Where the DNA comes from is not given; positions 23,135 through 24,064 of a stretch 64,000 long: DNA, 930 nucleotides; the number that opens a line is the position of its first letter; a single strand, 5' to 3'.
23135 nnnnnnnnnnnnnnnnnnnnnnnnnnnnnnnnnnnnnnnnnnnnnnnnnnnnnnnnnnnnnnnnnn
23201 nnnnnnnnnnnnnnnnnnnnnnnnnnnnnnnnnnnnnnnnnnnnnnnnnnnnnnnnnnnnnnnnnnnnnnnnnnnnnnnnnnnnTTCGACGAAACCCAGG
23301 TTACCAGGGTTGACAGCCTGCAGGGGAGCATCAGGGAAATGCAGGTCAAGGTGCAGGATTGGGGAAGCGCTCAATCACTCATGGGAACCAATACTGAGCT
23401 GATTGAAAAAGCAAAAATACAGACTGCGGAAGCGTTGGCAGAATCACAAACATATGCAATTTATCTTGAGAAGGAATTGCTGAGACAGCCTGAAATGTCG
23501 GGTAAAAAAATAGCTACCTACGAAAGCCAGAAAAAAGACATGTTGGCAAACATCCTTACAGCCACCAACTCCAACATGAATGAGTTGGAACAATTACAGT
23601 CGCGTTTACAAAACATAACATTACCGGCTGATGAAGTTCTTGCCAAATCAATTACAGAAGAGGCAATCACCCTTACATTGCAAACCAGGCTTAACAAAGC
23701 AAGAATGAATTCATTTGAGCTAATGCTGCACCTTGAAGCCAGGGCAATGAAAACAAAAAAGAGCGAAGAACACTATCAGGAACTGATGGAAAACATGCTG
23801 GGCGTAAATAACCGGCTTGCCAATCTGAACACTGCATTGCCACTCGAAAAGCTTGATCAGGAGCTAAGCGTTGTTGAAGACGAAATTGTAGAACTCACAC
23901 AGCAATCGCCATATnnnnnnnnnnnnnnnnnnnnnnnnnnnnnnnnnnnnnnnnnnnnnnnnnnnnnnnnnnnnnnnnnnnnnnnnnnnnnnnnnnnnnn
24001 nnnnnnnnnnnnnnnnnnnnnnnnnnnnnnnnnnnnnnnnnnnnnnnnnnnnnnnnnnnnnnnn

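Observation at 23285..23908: ~208-aa coiled-coil-like soluble insertion inside a GPH sugar symporter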

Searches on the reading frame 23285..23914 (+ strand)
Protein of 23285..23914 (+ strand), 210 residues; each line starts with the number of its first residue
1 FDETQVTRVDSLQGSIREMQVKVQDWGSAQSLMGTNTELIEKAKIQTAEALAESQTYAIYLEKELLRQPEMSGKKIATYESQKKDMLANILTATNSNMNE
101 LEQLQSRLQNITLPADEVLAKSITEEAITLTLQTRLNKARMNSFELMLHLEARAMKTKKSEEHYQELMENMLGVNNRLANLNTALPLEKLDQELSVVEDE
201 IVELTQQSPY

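Call 4: search_protein_families(library=ncbifam, proteins=[window:23285-23908:+], max_evalue=0.1)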
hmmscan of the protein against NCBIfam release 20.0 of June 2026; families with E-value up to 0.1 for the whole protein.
window:23285-23908:+ (208 aa): 1 family
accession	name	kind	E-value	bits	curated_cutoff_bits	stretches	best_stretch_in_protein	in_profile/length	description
NF008138.0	PRK10886.1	equivalog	0.057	13.1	352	1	44-145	12-111/196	DnaA initiator-associating protein DiaA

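Call 7: find_homologous_proteins(query=window:23285-23908:+, max_evalue=0.01)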
Query window:23285-23908:+ (208 aa): 18 proteins with E <= 0.01 among 264 candidates.
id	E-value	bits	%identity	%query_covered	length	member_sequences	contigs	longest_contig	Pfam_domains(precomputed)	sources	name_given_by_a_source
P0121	3.6e-67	244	62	100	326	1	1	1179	PF13347.13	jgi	jgi:hypothetical protein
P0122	1.3e-54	203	52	100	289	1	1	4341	-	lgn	-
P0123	2.0e-53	199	51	100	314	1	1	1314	PF13347.13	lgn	-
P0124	2.6e-51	192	50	100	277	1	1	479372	-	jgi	jgi:glycoside/pentoside/hexuronide:cation symporter, GPH family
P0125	2.8e-51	192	51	100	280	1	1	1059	-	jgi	jgi:hypothetical protein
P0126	1.8e-50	189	48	100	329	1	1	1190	PF13347.13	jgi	jgi:hypothetical protein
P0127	2.6e-49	186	47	100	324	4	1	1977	PF13347.13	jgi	jgi:small-conductance mechanosensitive channel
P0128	4.7e-48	182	48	100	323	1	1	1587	PF13347.13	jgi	jgi:hypothetical protein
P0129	1.0e-45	174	47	100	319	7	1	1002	PF13347.13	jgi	jgi:hypothetical protein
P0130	1.9e-45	173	45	100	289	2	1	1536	-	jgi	jgi:hypothetical protein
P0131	1.0e-42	164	45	100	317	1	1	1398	PF13347.13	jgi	jgi:hypothetical protein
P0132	4.7e-42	162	45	100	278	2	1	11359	-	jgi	-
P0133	6.1e-41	158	45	93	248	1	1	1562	-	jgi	jgi:glycoside/pentoside/hexuronide:cation symporter, GPH family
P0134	2.8e-27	114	90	33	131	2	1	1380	-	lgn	-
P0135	1.4e-22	99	50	54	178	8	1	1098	-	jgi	jgi:hypothetical protein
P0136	2.4e-20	91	52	37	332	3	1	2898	PF13347.13,PF07690.22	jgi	jgi:GPH family glycoside/pentoside/hexuronide:cation symporter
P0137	1.8e-15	76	47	50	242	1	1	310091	PF13347.13,PF07690.22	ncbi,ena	-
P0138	2.9e-7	49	56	27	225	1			PF13347.13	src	-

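Call 19: search_solved_structures(query=A2, max_evalue=10)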
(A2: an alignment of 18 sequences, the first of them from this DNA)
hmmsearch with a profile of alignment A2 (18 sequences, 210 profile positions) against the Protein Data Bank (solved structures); distinct sequences matched with E-value up to 10: 14.
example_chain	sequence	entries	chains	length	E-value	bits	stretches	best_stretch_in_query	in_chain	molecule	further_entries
4v8p_AM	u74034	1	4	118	0.037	17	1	19-87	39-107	RIBOSOMAL PROTEIN L22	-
4pky_B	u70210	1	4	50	0.041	16.9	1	130-173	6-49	Transforming acidic coiled-coil-containing protein 3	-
6tjl_A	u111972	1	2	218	0.054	16.5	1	19-92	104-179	Alr0975 protein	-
5u9n_A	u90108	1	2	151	0.054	16.5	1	36-105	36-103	Bromo domain containing protein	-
6th5_A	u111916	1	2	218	0.059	16.3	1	19-92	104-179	Alr0975 protein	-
6tho_A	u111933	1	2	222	0.061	16.3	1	19-92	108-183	Alr0975 protein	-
2btw_B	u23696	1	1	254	0.076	16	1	18-92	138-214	ALR0975 PROTEIN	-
2btw_A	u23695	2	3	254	0.078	15.9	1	19-92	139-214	ALR0975 PROTEIN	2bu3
9ygm_LV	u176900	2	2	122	0.26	14.2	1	24-71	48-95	60S ribosomal protein eL22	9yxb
8azw_K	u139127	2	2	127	0.27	14.2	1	20-73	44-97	eL22 (60S ribosomal protein L22) | 60S ribosomal protein L22-2-like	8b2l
9vtg_LZ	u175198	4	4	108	0.28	14.1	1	21-74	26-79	Large ribosomal subunit protein eL22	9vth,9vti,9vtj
8i03_B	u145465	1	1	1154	0.33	13.9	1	99-176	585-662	Paired amphipathic helix protein pst3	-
2e52_A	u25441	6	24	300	0.34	13.9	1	114-199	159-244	Type II restriction enzyme HindIII | Type-2 restriction enzyme HindIII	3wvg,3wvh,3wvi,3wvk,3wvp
3a4k_A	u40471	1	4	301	0.34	13.9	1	114-199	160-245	Type-2 restriction enzyme HindIII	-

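Call 25: search_protein_representatives(alignment_id=A2)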
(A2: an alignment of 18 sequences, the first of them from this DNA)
Query: 18 sequences, 210 profile positions. Proteins with E-value up to 0.001 (for the whole library): 48; up to 1e-10: 37; up to 1e-30: 13. The best 48 are listed.
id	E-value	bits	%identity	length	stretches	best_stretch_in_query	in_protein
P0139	5.3e-90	317.1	-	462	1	1-210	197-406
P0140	2.9e-78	278.8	-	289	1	1-210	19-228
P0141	2.7e-75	269.1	-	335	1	1-210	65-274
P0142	9.2e-59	215.0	-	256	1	8-210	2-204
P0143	1.4e-58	214.5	-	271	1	6-210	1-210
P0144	1.7e-52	194.6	-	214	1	58-210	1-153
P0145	2.6e-40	154.8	-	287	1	1-210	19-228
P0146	4.3e-37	144.3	-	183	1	90-210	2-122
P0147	8.8e-37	143.2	-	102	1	86-183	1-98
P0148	8.9e-37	143.2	-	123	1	66-188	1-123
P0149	1.9e-35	138.9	-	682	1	1-209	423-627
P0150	2.1e-35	138.7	-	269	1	1-210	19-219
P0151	1.4e-33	132.8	-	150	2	137-210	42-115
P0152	4.4e-29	118.1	-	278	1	12-210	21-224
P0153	2.5e-28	115.6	-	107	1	35-135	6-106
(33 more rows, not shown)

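Call 39: predict_structure(alignment_id=A4)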
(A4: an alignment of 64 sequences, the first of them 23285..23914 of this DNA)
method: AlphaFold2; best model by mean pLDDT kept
length: 210 residues; sequences in the alignment: 64
mean_pLDDT: 87.7   pTM: 0.86
mean pLDDT of the five models: 87.7, 87.6, 87.4, 86.3, 85.9
residues with pLDDT >= 90: 125; 70-90: 63; 50-70: 19; < 50: 3
segments of 3 or more residues with pLDDT < 50: none
pLDDT, mean of each block of 10 residues (from residue 1): 78 94 79 78 95 98 85 64 93 98 96 87 94 97 92 80 86 94 93 94 69
secondary structure, 60 per line:
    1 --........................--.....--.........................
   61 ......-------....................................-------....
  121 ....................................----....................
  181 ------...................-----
elements in order: H3-26 H29-33 H36-66 H74-109 H117-156 H161-180 H187-205

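Call 42: fold_search(model_id=the predicted structure, library=pdb)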
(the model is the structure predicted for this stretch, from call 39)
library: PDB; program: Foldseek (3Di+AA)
matches with E <= 10: 570; with E <= 0.001: 0
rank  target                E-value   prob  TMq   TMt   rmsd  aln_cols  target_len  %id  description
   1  8d9o                  1.3e-02  0.92  0.28  0.30  17.8       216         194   15  De Novo Photosynthetic Reaction Center Protein in Apo-State (released 2022-09-28)
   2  8d9p                  2.9e-02  0.90  0.28  0.30  16.2       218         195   12  De Novo Photosynthetic Reaction Center Protein Equipped with Heme B and Mn(II) cations (released 2022-09-28)
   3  6z0c_A                3.4e-02  0.60  0.22  0.23  17.2       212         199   12  Structure of in silico modelled artificial Maquette-3 protein (released 2021-03-17)
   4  6z0c_C                3.9e-02  0.60  0.22  0.23  17.2       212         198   12  Structure of in silico modelled artificial Maquette-3 protein (released 2021-03-17)
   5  6z0c_B                7.0e-02  0.54  0.23  0.24  17.1       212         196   13  Structure of in silico modelled artificial Maquette-3 protein (released 2021-03-17)
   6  8r5s_A                8.1e-02  0.69  0.29  0.27  13.2       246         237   10  t113 - De-novo designed soluble homotetramer (released 2024-11-27)
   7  6z0c_D                8.5e-02  0.28  0.18  0.20  18.7       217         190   15  Structure of in silico modelled artificial Maquette-3 protein (released 2021-03-17)
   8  6gy6_A                1.3e-01  0.20  0.17  0.10  33.6       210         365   12  XaxAB pore complex from Xenorhabdus nematophila (released 2018-07-25)
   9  8r5s_E                1.4e-01  0.41  0.23  0.22  13.5       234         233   11  t113 - De-novo designed soluble homotetramer (released 2024-11-27)
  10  8r5s_D                1.4e-01  0.51  0.28  0.26  13.3       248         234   10  t113 - De-novo designed soluble homotetramer (released 2024-11-27)
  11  6gy8_A                1.6e-01  0.60  0.26  0.17  31.7       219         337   12  Crystal structure of XaxA from Xenorhabdus nematophila (released 2018-07-25)
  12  8r5s_G                1.6e-01  0.51  0.28  0.26  14.3       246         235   10  t113 - De-novo designed soluble homotetramer (released 2024-11-27)
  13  2xra_A                1.9e-01  0.41  0.27  0.27  15.1       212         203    8  crystal structure of the HK20 Fab in complex with a gp41 mimetic 5- Helix (released 2010-12-15)
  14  5vju                  1.9e-01  0.21  0.19  0.21  18.1       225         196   13  De Novo Photosynthetic Reaction Center Protein Variant Equipped with His-Tyr H-bond, Heme B, and Cd(II) ions (released 2018-04-25)
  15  9fqr_F5               2.0e-01  0.30  0.25  0.17  29.1       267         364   10  96-nm repeat of axonemal doublet microtubules from bovine sperm (released 2025-03-26)
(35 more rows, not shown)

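Call 49: search_protein_families(library=pfam, proteins=[window:23285-23914:+], max_evalue=1)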
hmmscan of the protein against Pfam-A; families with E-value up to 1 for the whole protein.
window:23285-23914:+ (210 aa): 1 family
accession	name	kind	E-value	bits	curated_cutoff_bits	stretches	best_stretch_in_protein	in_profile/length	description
PF18148.6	RGS_DHEX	-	0.77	10.4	22.5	0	52-107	11-62/100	Regulator of G-protein signalling DHEX domain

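Call 57: find_encoding_contigs(protein=P0145, flank=10000, max_places=3)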
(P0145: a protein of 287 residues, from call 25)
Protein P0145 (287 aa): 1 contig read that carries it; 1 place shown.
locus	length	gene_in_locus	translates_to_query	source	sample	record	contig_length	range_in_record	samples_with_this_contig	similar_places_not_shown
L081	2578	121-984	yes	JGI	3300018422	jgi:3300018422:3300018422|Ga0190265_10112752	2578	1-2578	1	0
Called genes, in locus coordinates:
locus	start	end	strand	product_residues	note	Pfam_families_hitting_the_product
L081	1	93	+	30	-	?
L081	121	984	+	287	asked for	-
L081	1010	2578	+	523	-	?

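Call 59: search_protein_families(library=pfam, proteins=[L081:1010-2578:+], max_evalue=0.0001)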
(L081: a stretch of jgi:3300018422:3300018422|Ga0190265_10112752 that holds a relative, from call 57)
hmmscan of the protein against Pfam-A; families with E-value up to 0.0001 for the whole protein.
L081:1010-2578:+ (523 aa): 3 families
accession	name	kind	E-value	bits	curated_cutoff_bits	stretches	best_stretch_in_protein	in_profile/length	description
PF21958.2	SOGP_N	-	6.3e-55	186.5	27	1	13-236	2-223/225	SOGP N-terminal domain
PF21250.3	SOGP_2nd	-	1.3e-42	146.2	27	1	310-506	6-211/249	Glycoside phosphorylase supersandwich domain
PF06165.18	GH94_b-supersand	-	8.9e-09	35.6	23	1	32-238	38-249/251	Glycosyl hydrolase 94, supersandwich domain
